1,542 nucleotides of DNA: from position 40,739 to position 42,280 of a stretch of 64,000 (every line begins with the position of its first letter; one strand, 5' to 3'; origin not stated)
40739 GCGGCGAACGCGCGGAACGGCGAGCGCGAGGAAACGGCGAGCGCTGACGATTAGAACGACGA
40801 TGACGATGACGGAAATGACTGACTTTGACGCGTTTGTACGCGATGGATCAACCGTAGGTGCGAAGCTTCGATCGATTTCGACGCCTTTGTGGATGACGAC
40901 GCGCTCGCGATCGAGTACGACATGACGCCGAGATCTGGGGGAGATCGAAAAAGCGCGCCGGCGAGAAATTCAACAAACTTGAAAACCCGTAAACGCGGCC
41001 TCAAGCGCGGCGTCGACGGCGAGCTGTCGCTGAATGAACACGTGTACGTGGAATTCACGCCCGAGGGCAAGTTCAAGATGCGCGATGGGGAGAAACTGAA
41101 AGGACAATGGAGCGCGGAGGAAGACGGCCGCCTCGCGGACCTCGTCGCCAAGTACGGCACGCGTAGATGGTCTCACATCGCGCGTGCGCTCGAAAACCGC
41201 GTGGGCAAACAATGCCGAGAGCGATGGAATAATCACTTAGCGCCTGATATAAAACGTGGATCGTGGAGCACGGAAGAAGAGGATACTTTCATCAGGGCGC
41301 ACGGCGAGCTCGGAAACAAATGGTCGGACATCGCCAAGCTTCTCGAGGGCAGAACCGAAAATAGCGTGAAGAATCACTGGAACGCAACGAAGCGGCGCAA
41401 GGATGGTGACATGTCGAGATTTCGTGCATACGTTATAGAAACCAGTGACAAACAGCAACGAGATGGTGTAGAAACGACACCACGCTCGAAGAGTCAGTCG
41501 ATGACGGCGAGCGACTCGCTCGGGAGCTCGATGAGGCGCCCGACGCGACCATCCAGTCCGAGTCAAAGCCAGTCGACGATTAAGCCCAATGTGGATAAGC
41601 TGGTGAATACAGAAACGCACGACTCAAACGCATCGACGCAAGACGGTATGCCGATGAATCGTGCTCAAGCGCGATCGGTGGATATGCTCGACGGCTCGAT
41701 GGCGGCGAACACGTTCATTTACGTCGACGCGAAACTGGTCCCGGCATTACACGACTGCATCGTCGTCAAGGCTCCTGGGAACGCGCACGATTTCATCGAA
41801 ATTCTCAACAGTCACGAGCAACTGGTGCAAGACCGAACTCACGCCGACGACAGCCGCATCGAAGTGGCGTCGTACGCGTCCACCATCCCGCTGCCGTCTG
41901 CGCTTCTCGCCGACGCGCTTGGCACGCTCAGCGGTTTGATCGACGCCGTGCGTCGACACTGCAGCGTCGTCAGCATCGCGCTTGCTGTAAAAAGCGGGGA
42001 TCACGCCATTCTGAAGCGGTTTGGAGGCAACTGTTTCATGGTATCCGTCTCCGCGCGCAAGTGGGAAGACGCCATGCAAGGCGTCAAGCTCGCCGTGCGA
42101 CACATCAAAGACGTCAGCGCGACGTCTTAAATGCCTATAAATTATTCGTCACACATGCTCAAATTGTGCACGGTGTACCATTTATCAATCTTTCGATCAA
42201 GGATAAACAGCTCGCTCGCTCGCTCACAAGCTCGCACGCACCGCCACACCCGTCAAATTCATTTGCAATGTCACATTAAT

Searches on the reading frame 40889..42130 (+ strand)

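Call 16: search_protein_families(library=pfam, proteins=[window:40889-42130:+], max_evalue=0.001)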
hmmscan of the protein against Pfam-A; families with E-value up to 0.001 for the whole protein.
window:40889-42130:+ (413 aa): 3 families
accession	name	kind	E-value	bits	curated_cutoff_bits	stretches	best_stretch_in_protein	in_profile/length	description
PF00249.37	Myb_DNA-binding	-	6.3e-34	116.3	24.4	2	123-165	1-43/46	Myb-like DNA-binding domain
PF13921.12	Myb_DNA-bind_6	-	1.1e-26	93.2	22.9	2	74-132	1-58/60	Myb-like DNA-binding domain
PF15963.11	Myb_DNA-bind_7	-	7.3e-06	26.1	31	1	122-177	7-62/88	Myb DNA-binding like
